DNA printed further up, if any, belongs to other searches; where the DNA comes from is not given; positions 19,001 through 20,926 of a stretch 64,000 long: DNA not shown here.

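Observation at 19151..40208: Glycan-type locus built around four DUF5060/DUF4038 (GH140-like) paralogues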

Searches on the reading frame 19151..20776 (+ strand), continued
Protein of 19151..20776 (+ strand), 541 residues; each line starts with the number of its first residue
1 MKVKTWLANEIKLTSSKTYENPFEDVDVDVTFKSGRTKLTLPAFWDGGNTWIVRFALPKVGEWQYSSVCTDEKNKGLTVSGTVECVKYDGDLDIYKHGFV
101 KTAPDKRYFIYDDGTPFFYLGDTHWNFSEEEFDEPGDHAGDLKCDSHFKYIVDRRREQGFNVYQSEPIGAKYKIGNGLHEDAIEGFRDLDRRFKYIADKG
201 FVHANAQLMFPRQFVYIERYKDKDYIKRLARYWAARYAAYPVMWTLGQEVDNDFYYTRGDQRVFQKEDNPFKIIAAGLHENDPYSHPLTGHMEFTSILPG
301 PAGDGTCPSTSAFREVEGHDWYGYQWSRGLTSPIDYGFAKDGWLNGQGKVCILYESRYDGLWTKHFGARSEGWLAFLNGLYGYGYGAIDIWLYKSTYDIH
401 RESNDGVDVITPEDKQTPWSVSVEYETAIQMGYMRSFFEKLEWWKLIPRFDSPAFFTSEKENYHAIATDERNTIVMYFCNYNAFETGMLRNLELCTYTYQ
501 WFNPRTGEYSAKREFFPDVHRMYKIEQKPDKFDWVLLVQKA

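Call 61: search_protein_families(library=pfam, proteins=[L078:6130-7602:+, L078:7824-8684:+, L078:8733-9797:+, L078:9908-12784:+, L078:13137-14030:+, L078:14194-15348:+, L078:15336-18359:+, L078:20235-21596:+], max_evalue=0.001)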
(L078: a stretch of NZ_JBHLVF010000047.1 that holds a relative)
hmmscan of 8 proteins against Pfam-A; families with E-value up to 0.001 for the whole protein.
L078:6130-7602:+ (491 aa): 2 families
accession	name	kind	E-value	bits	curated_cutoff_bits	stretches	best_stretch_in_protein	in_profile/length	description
PF01547.30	SBP_bac_1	-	3.9e-28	99.8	26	1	108-399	7-304/307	Bacterial extracellular solute-binding protein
PF13416.11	SBP_bac_8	-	2.4e-18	67.3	27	1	117-419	11-267/279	Bacterial extracellular solute-binding protein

L078:7824-8684:+ (287 aa): 1 family
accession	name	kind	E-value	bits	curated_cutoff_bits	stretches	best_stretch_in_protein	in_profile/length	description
PF01261.30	AP_endonuc_2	-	3.9e-32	112.3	31.1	1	25-266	1-232/249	Xylose isomerase-like TIM barrel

L078:8733-9797:+ (355 aa): 5 families
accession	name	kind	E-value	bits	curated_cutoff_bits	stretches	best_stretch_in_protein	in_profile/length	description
PF01408.29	GFO_IDH_MocA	-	2.2e-33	116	24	1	4-123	1-120/120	Oxidoreductase family, NAD-binding Rossmann fold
PF02894.22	GFO_IDH_MocA_C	-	7.2e-27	95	22.9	1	135-350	1-215/218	Oxidoreductase family, C-terminal alpha/beta domain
PF22725.1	GFO_IDH_MocA_C3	-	6.1e-23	81.6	27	1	132-273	2-123/124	GFO/IDH/MocA C-terminal domain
PF08635.15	ox_reductase_C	-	0.00059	20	22.5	0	127-269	2-140/142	Putative oxidoreductase C terminal domain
PF03447.22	NAD_binding_3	-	0.00081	20.5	24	0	10-94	1-87/116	Homoserine dehydrogenase, NAD binding domain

L078:9908-12784:+ (959 aa): 5 families
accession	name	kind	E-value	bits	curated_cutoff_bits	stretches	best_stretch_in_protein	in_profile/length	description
PF00754.31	F5_F8_type_C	-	1.7e-58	196.7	28.2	3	841-954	2-126/127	F5/8 type C domain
PF22633.2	F5_F8_type_C_2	-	1.7e-44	150.8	27.8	3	856-941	2-91/91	NedA-like, galactose-binding domain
PF13204.13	Apiosidase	-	2.9e-39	136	26.5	1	135-469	1-320/320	Apiosidase-like, catalytic domain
PF16586.11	DUF5060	-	5.3e-20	71.9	27.2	1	33-100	2-69/70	Domain of unknown function (DUF5060)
PF12904.13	Collagen_bind_2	-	1.2e-05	25.5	22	1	486-561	15-91/92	Putative collagen-binding domain of a collagenase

L078:13137-14030:+ (298 aa): 5 families
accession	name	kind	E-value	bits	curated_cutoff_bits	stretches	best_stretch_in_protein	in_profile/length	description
PF12833.13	HTH_18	-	1.2e-19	70.7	33.6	1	212-288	1-77/80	Helix-turn-helix domain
PF00165.29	HTH_AraC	-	9.1e-17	61.2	26.6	2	201-240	3-42/42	Bacterial regulatory helix-turn-helix proteins, AraC family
PF02311.25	AraC_binding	-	9.2e-12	45.3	21.1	1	20-82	15-77/135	AraC-like ligand binding domain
PF07883.17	Cupin_2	-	4e-10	39.7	27.2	1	29-79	19-69/70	Cupin domain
PF08007.18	JmjC_2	-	3.4e-05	23.8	22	1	45-76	85-115/127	JmjC domain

L078:14194-15348:+ (385 aa): 9 families
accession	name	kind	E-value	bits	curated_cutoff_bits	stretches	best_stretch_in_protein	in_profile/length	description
PF00005.33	ABC_tran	-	1.6e-31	110.1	25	1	26-166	3-136/137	ABC transporter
PF17912.7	OB_MalK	-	1.9e-13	51.5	27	1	240-296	1-53/53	MalK OB fold domain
PF08402.16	TOBE_2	-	9.8e-08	32.5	21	1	289-365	1-76/76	TOBE domain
PF02463.25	SMC_N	-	2e-06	27.8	40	1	33-215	23-217/220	RecF/RecN/SMC N terminal domain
PF13304.12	AAA_21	-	7.1e-06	26.7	27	0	36-68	1-45/304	AAA domain, putative AbiEii toxin, Type IV TA system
PF03459.23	TOBE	-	3.9e-05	24.2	22.3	1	311-361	7-61/64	TOBE domain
PF13401.12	AAA_22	-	0.0001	23.1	27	1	35-78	6-33/130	AAA domain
PF03215.21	Rad17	-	0.00036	20.9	23.8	1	35-63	46-74/186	Rad17 P-loop domain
PF20720.3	nSTAND3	-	0.00096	19.3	27.2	0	35-55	18-38/155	Novel STAND NTPase 3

L078:15336-18359:+ (1008 aa): 2 families
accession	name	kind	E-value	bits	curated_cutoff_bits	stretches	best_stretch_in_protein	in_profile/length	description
PF01547.30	SBP_bac_1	-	2.4e-26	93.9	26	1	611-886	9-306/307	Bacterial extracellular solute-binding protein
PF13416.11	SBP_bac_8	-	2.1e-20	74.1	27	1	620-887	6-250/279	Bacterial extracellular solute-binding protein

L078:20235-21596:+ (454 aa): 5 families
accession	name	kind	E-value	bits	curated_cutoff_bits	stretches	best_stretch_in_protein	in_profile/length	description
PF01436.27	NHL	-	7.8e-20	70.3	20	2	109-136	1-28/28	NHL repeat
PF08450.18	SGL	-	4.3e-07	30.2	26.3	1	73-149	144-223/246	SMP-30/Gluconolactonase/LRE-like region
PF25021.1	TEN_NHL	-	1e-06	28.5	27.1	0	108-133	328-353/357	Teneurin NHL domain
PF13432.12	TPR_16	-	0.00013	22.8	32.7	1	362-420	3-61/65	Tetratricopeptide repeat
PF13449.12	Phytase-like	-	0.00027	21.4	27.6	0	62-151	10-109/284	Esterase-like activity of phytase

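Call 74: find_encoding_contigs(protein=P0045, flank=10000, max_places=1)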
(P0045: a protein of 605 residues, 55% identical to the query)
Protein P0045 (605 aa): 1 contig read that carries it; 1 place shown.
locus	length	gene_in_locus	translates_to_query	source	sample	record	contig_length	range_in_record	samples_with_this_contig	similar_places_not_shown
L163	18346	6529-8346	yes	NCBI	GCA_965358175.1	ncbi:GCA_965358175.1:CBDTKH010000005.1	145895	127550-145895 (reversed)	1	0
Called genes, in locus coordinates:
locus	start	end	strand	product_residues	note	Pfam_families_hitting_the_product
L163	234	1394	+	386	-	PF00768:Peptidase_S11, PF13354:Beta-lactamase2, PF07943:PBP5_C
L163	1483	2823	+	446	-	PF00342:PGI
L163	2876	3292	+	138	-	-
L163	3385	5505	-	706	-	PF21231:GH141_M (weak), PF13229:Beta_helix (weak)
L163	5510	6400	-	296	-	PF01156:IU_nuc_hydro (weak)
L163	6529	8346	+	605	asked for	PF16586:DUF5060, PF13204:Apiosidase, PF12904:Collagen_bind_2 (weak)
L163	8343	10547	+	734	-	PF17678:Glyco_hydro_92N, PF07971:Glyco_hydro_92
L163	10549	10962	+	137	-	PF01327:Pep_deformylase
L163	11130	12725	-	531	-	PF00089:Trypsin, PF13365:Trypsin_2, PF00595:PDZ (weak), PF13180:PDZ_2, PF17820:PDZ_6 (weak)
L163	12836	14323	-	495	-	PF00672:HAMP, PF00512:HisKA, PF02518:HATPase_c, PF14501:HATPase_c_5 (weak)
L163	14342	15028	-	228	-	PF00072:Response_reg, PF00486:Trans_reg_C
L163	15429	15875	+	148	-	PF05848:CtsR, PF17727:CtsR_C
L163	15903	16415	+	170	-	PF02151:UVR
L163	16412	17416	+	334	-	PF00217:ATP-gua_Ptrans, PF27454:McsB_C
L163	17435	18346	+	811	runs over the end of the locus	PF02861:Clp_N, PF00004:AAA, PF17871:AAA_lid_9, PF02151:UVR (weak), PF00004:AAA (weak), PF07724:AAA_2, PF07728:AAA_5, PF10431:ClpB_D2-small, +6 more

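Call 75: find_encoding_contigs(protein=P0079, flank=10000, max_places=1)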
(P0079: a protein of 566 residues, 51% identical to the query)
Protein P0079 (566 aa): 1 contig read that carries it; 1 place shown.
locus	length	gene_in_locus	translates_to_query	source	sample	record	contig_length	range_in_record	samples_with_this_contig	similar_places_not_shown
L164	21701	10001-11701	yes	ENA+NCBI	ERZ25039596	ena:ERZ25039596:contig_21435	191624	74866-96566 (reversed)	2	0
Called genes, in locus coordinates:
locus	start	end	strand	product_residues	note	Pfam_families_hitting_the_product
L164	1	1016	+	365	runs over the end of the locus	PF13204:Apiosidase, PF12904:Collagen_bind_2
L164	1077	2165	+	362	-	PF13810:DUF4185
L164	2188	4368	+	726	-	PF17132:Glyco_hydro_106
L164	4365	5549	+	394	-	PF14307:Glyco_tran_WbsX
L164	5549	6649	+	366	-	PF17132:Glyco_hydro_106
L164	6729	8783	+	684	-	PF17132:Glyco_hydro_106, PF22666:Glyco_hydro_2_N2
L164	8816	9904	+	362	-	-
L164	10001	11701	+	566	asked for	PF16586:DUF5060, PF13204:Apiosidase, PF12904:Collagen_bind_2 (weak)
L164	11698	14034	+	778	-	PF22585:Sialidase-like_CBM (faint), PF14307:Glyco_tran_WbsX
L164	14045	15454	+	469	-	PF03629:SASA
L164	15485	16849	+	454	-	PF14307:Glyco_tran_WbsX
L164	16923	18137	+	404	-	PF14307:Glyco_tran_WbsX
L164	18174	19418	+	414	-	PF14307:Glyco_tran_WbsX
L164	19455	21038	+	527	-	-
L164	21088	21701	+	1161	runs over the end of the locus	-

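Call 76: find_encoding_contigs(protein=P0097, flank=10000, max_places=1)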
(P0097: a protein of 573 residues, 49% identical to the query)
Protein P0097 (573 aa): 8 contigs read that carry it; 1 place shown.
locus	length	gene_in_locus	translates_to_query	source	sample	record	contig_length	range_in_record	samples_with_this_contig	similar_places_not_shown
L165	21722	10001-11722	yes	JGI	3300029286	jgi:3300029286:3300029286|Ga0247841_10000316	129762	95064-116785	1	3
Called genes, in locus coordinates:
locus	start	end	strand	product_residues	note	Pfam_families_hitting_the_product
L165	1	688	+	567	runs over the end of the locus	PF16586:DUF5060, PF13204:Apiosidase, PF12904:Collagen_bind_2 (weak)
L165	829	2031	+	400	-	PF14307:Glyco_tran_WbsX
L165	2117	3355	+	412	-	PF14307:Glyco_tran_WbsX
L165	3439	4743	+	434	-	PF00144:Beta-lactamase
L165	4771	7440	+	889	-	PF25788:Ig_Rha78A_N, PF08531:Bac_rhamnosid_N, PF05592:Bac_rhamnosid, PF17389:Bac_rhamnosid6H, PF17390:Bac_rhamnosid_C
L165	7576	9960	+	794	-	-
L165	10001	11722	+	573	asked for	PF16586:DUF5060, PF13204:Apiosidase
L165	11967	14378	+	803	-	PF13620:CarboxypepD_reg, PF13715:CarbopepD_reg_2, PF07715:Plug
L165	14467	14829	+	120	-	PF00507:Oxidored_q4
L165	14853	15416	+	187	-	PF01058:Oxidored_q6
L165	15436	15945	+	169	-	PF00329:Complex1_30kDa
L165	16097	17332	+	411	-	PF00346:Complex1_49kDa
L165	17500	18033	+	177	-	PF01257:2Fe-2S_thioredx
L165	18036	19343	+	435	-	PF01512:Complex1_51K, PF22461:SLBB_2 (weak), PF10589:NADH_4Fe-4S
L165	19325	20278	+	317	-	PF00111:Fer2 (weak), PF13510:Fer2_4, PF10588:NADH-G_4Fe-4S_3, PF22117:Fer4_Nqo3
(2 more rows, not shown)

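Call 78: find_encoding_contigs(protein=P0053, flank=10000, max_places=1)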
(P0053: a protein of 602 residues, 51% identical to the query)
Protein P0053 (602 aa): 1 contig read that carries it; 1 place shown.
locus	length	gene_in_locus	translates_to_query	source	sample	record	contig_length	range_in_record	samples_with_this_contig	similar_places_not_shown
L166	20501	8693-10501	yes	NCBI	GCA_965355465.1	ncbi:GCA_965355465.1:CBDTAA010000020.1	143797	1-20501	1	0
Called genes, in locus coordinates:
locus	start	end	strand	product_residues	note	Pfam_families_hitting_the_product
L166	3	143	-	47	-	?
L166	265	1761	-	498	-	PF22422:MGH1-like_GH, PF01204:Trehalase, PF03200:Glyco_hydro_63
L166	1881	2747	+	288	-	PF01156:IU_nuc_hydro (weak)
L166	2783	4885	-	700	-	PF21231:GH141_M (weak), PF13229:Beta_helix (weak)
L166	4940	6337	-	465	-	-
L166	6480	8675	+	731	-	PF17678:Glyco_hydro_92N, PF07971:Glyco_hydro_92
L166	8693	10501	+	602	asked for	PF16586:DUF5060, PF13204:Apiosidase, PF12904:Collagen_bind_2 (weak)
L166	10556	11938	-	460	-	PF00149:Metallophos, PF12850:Metallophos_2 (faint)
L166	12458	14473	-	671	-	-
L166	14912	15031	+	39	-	-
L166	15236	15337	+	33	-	-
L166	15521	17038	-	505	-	PF02878:PGM_PMM_I, PF02879:PGM_PMM_II, PF02880:PGM_PMM_III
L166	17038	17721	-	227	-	PF09365:DUF2461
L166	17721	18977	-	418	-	PF01053:Cys_Met_Meta_PP, PF06838:Met_gamma_lyase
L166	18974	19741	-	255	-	PF00583:Acetyltransf_1 (weak), PF08445:FR47 (weak), PF13508:Acetyltransf_7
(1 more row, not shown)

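Call 79: find_encoding_contigs(protein=P0089, flank=10000, max_places=1)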
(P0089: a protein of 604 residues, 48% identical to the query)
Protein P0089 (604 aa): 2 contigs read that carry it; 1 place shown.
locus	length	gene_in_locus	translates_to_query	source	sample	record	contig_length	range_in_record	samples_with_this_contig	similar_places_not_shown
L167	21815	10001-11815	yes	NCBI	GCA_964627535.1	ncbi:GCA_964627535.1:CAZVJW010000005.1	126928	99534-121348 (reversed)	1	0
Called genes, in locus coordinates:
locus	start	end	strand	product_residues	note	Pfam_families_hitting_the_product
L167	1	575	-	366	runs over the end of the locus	PF26178:Rv2075c_cat (weak), PF16670:PI-PLC-C1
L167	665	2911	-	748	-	PF00270:DEAD, PF04851:ResIII (faint), PF00271:Helicase_C, PF22590:Cas3-like_C_2 (weak)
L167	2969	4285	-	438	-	PF10923:BrxC_BrxD, PF01637:ATPase_2 (faint)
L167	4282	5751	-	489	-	PF13208:TerB_N, PF15615:TerB_C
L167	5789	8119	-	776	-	PF22666:Glyco_hydro_2_N2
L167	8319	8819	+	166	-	PF13302:Acetyltransf_3, PF13420:Acetyltransf_4, PF00583:Acetyltransf_1, PF13508:Acetyltransf_7, PF08445:FR47 (weak)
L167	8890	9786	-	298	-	PF01381:HTH_3, PF12844:HTH_19 (weak), PF13560:HTH_31 (weak)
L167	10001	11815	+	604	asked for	PF16586:DUF5060, PF13204:Apiosidase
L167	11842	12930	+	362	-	PF00251:Glyco_hydro_32N, PF04041:Glyco_hydro_130 (faint), PF04616:Glyco_hydro_43 (faint)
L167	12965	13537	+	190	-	-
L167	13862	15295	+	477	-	PF04326:SLFN_AlbA_2, PF13749:HATPase_c_4, PF21247:Fic-like_C (weak)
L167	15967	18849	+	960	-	PF04313:HSDR_N (faint), PF02384:N6_Mtase, PF07669:Eco57I, PF01170:UPF0020, PF01420:Methylase_S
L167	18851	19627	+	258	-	-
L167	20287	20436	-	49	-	-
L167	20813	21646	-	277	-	PF07332:Phage_holin_3_6 (faint)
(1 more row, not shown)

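Call 80: find_encoding_contigs(protein=P0106, flank=10000, max_places=1)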
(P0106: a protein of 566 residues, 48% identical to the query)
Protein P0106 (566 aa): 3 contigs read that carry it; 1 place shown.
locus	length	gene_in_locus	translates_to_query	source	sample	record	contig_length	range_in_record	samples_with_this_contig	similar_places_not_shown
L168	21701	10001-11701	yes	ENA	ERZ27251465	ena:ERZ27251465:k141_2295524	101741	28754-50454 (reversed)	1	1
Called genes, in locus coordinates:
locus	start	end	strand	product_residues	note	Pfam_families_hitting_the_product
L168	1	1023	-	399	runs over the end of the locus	PF14307:Glyco_tran_WbsX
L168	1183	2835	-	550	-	PF14322:SusD-like_3, PF12771:SusD-like_2 (weak), PF07980:SusD_RagB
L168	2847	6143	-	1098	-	PF07660:STN (weak), PF13620:CarboxypepD_reg, PF13715:CarbopepD_reg_2, PF07715:Plug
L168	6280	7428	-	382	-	PF04773:FecR, PF16344:FecR_C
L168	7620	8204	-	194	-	PF07638:Sigma70_ECF (faint), PF04542:Sigma70_r2 (weak), PF08281:Sigma70_r4_2, PF04545:Sigma70_r4 (weak)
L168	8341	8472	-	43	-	-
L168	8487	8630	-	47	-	-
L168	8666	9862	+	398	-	PF07660:STN (weak), PF01522:Polysacc_deac_1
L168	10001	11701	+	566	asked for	PF16586:DUF5060, PF13204:Apiosidase, PF12904:Collagen_bind_2 (weak)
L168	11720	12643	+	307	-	PF20434:BD-FAE, PF12146:Hydrolase_4 (faint), PF07859:Abhydrolase_3, PF01738:DLH (weak), PF00326:Peptidase_S9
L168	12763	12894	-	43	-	-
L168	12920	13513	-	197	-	PF02589:LUD_dom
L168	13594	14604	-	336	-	PF00316:FBPase, PF18913:FBPase_C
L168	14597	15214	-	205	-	PF02589:LUD_dom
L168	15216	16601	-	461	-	PF02589:LUD_dom, PF13746:Fer4_18 (faint), PF13187:Fer4_9 (faint), PF00037:Fer4 (faint), PF12797:Fer4_2 (faint), PF13183:Fer4_8, PF13534:Fer4_17 (weak), PF11870:LutB_C (weak), +1 more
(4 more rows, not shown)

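Call 106: search_protein_families(library=pfam, proteins=[L001:11710-13218:-, L001:13322-13795:+], max_evalue=0.01)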
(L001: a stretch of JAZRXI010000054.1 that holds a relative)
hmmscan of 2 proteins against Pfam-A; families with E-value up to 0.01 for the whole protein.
L001:11710-13218:- (502 aa): 0 families

L001:13322-13795:+ (157 aa): 6 families
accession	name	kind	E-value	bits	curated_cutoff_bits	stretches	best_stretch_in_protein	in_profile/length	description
PF08281.18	Sigma70_r4_2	-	2.8e-15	56.1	25.7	1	95-146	3-54/54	Sigma-70, region 4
PF04545.22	Sigma70_r4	-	3.6e-11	42.8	24.1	1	99-147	1-49/50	Sigma-70, region 4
PF04542.20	Sigma70_r2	-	2.3e-10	40.5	24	1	12-75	3-69/71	Sigma-70 region 2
PF10255.15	Paf67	-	0.00053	19.6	27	0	62-152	263-350/397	RNA polymerase I-associated factor PAF67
PF04297.20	UPF0122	-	0.003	18.2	22.7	0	103-147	18-62/101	Putative helix-turn-helix protein, YlxM / p13 like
PF23737.1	HTH_71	-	0.0073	16.7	27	0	115-145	15-45/50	HTH 3-helical bundle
